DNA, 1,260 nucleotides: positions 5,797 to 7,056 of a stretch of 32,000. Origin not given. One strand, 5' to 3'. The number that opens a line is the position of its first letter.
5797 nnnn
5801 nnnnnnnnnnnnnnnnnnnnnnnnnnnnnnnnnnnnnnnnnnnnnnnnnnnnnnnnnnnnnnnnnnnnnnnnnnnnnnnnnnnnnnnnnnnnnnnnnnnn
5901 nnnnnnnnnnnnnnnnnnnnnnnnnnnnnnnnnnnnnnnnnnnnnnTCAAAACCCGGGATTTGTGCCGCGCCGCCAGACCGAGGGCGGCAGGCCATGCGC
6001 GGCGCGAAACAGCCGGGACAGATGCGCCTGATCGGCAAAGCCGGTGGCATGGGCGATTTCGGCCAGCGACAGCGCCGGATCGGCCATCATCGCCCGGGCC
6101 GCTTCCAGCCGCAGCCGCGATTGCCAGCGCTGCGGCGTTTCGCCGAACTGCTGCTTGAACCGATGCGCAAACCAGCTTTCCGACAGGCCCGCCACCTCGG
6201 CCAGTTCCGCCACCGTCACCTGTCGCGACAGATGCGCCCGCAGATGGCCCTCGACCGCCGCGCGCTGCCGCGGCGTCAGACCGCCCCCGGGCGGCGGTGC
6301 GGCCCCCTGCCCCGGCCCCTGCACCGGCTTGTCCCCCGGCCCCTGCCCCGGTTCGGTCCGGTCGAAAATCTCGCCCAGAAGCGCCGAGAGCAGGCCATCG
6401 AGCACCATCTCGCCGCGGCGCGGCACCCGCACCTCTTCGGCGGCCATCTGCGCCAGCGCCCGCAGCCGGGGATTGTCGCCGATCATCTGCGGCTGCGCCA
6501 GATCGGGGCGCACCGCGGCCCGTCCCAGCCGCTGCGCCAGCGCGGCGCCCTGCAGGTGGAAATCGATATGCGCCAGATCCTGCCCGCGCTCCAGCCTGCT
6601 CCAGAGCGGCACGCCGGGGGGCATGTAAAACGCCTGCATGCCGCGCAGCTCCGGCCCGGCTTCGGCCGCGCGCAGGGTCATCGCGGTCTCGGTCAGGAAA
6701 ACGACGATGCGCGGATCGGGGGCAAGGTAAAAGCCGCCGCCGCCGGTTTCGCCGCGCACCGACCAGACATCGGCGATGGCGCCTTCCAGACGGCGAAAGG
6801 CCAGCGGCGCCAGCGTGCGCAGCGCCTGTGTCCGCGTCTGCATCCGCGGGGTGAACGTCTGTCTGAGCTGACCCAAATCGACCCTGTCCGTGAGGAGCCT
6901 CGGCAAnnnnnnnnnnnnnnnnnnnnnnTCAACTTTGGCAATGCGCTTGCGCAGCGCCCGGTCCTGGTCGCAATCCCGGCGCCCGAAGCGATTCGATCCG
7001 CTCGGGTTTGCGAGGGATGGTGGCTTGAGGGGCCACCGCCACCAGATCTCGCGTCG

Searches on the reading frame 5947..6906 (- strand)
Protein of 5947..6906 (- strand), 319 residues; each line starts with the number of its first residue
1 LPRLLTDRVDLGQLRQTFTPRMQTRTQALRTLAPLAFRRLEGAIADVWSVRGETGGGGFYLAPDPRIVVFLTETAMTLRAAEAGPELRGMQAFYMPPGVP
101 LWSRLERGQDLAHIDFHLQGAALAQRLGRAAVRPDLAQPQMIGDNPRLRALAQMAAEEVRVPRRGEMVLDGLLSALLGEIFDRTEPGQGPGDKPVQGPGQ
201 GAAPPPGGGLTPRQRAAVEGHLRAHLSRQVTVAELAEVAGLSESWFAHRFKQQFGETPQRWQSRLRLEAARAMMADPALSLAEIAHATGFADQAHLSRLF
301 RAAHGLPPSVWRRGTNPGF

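Call 71: search_protein_families(library=pfam, proteins=[window:5947-6906:-], max_evalue=0.001)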
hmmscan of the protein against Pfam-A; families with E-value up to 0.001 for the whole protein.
window:5947-6906:- (319 aa): 3 families
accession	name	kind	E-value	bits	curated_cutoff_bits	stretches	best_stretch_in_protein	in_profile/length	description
PF12833.13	HTH_18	-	2.1e-23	82.9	33.6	1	235-313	1-79/80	Helix-turn-helix domain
PF00165.29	HTH_AraC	-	2.7e-16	59.7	26.6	2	222-262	1-41/42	Bacterial regulatory helix-turn-helix proteins, AraC family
PF13560.12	HTH_31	-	0.00054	20.7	27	0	271-313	7-49/64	Helix-turn-helix domain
